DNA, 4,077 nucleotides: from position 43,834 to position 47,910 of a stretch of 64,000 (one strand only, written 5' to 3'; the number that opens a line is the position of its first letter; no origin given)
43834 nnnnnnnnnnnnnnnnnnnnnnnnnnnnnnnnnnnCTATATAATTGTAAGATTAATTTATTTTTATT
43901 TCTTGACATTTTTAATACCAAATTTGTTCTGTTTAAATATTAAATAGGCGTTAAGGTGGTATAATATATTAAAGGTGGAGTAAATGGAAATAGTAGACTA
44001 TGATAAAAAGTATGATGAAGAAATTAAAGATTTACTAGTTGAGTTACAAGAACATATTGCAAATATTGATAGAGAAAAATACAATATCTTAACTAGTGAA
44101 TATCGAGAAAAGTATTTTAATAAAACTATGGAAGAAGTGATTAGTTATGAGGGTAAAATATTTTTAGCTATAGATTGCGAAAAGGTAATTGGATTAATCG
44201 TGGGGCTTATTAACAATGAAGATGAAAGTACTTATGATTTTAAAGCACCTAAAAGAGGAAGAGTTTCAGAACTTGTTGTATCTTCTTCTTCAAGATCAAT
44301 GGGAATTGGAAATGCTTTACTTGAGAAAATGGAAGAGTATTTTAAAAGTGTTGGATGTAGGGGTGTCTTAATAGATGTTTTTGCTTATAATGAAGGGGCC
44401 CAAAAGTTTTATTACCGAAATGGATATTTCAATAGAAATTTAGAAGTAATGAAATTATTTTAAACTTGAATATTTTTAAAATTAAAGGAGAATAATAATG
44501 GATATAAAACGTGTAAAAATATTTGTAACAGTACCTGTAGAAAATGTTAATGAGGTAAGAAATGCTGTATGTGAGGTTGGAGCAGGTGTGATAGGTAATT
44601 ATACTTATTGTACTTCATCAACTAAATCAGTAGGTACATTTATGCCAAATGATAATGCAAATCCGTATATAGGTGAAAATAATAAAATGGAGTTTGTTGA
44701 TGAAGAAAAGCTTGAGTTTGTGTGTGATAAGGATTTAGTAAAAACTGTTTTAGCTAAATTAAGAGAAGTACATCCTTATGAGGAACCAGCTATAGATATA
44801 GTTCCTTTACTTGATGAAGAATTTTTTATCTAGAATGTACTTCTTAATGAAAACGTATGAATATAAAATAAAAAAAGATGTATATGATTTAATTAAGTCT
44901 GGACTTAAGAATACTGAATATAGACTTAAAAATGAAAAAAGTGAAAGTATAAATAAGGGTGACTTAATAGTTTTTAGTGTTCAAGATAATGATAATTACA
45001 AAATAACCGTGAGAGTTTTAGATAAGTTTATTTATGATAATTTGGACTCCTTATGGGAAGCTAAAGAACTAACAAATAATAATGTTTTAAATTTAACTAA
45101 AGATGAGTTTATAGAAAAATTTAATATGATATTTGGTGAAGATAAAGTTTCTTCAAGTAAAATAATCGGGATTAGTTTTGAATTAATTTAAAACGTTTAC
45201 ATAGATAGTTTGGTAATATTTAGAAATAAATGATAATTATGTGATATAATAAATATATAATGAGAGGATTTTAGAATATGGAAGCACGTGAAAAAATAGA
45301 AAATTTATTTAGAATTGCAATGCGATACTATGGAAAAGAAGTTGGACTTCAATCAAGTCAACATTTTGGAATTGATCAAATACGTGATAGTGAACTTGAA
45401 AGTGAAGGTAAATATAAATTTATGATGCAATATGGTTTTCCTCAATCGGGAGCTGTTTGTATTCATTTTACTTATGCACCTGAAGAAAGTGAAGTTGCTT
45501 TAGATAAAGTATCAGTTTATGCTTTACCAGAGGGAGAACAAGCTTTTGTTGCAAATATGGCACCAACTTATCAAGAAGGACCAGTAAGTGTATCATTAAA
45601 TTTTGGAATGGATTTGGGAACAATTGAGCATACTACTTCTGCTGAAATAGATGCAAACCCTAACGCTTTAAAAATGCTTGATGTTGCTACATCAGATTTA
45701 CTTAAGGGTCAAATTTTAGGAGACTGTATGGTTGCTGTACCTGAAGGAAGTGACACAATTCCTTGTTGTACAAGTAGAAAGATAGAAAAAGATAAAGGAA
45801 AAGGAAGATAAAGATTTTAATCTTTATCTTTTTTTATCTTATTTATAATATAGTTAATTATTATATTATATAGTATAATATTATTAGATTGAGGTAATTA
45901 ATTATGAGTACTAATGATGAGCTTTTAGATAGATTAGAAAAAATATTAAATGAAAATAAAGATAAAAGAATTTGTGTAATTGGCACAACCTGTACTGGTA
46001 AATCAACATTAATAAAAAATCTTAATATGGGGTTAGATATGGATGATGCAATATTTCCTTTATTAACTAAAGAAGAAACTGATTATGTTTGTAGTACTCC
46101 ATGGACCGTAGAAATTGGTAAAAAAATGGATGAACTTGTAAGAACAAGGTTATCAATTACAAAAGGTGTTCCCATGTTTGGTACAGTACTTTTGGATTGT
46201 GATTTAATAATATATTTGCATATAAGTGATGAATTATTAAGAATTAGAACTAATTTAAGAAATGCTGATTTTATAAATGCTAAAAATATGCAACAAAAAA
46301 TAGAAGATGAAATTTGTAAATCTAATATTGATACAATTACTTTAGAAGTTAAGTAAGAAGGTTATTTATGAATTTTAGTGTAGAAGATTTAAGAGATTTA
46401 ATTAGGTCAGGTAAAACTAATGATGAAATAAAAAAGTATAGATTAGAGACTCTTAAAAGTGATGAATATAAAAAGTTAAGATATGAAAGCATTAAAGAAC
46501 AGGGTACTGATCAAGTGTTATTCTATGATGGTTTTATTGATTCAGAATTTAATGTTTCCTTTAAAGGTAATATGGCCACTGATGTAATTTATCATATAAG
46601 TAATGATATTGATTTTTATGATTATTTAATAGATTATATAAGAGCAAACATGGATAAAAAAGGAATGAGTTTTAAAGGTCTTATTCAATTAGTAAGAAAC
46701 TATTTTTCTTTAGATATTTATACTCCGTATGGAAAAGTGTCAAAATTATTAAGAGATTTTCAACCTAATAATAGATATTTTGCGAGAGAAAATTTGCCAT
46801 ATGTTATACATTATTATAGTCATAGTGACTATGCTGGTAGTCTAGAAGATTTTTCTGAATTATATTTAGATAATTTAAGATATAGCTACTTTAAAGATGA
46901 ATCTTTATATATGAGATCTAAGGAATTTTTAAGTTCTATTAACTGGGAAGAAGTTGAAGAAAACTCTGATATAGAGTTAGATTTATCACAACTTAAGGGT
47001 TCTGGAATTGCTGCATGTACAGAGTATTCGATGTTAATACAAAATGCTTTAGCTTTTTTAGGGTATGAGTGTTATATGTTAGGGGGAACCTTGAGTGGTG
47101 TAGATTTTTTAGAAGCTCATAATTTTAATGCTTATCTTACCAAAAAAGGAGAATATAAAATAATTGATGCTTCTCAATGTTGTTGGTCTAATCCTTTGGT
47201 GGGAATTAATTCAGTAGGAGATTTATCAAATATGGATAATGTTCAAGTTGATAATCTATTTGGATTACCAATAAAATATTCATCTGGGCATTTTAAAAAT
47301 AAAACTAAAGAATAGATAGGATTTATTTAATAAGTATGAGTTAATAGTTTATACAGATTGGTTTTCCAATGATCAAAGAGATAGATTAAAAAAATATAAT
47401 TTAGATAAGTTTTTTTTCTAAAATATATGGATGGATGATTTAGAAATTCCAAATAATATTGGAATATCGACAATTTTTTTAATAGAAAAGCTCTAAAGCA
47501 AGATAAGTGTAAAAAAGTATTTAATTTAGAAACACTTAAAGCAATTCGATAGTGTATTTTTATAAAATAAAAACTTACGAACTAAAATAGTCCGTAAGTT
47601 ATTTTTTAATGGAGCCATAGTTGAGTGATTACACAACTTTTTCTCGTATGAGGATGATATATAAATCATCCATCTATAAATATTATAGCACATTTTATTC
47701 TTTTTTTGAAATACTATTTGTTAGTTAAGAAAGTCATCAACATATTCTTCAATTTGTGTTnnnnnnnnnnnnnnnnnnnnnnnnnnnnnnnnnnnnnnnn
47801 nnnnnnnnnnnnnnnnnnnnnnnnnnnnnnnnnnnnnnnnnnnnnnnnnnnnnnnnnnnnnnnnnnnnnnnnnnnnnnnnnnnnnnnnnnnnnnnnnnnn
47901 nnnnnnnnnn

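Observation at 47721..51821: ASCH gene followed by a 1205-aa STAND NTPase with a nuclease-like head: candidate two-gene defence module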

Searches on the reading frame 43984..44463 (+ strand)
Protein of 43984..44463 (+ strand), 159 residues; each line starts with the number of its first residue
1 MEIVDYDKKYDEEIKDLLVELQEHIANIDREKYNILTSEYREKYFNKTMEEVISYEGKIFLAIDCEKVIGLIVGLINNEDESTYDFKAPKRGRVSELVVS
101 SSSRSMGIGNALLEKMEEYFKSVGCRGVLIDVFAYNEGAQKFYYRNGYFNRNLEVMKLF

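Call 87: search_protein_families(library=pfam, proteins=[window:43984-44463:+], max_evalue=0.0001)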
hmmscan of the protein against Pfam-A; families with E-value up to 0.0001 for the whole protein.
window:43984-44463:+ (159 aa): 3 families
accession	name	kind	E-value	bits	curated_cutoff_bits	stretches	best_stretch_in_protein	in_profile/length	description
PF00583.31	Acetyltransf_1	-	6.5e-16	59.1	20.7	1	33-148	5-116/116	Acetyltransferase (GNAT) family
PF13508.13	Acetyltransf_7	-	2.4e-09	37.9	27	1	57-148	3-82/84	Acetyltransferase (GNAT) domain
PF13673.13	Acetyltransf_10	-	2.1e-07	31.4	23.6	1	46-150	19-109/128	Acetyltransferase (GNAT) domain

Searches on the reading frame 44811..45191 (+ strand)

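Call 87: search_protein_families(library=pfam, proteins=[window:44811-45191:+], max_evalue=0.0001)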
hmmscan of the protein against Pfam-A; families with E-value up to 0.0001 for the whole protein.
window:44811-45191:+ (126 aa): 1 family
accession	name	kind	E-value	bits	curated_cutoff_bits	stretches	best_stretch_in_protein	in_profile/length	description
PF04266.20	ASCH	-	6.9e-06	27.1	21.2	1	19-125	2-101/103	ASCH domain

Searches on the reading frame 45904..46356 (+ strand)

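Call 26: search_protein_families(library=pfam, proteins=[window:45904-46356:+], max_evalue=0.001)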
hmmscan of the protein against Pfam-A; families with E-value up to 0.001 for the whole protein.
window:45904-46356:+ (150 aa): 1 family
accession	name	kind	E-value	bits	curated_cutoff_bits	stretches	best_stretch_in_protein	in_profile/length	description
PF13521.12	AAA_28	-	7.7e-06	26.7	27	1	22-41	1-20/164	AAA domain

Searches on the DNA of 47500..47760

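Call 71: search_rna_families(source=window, start=47500, end=47760, threshold=evalue, max_evalue=1)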
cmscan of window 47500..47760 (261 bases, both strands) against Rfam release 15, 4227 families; matches with E-value up to 1: 2.
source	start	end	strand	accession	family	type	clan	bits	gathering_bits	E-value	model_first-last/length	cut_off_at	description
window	47564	47610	-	RF03790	MIR8008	Gene; miRNA;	-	20.8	66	0.059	1-55/55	no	MIR8008 microRNA precursor family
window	47565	47643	-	RF02397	sau-5971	Gene; sRNA;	-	19.8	90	0.23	1-96/96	no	Staphylococcus sRNA sau-5971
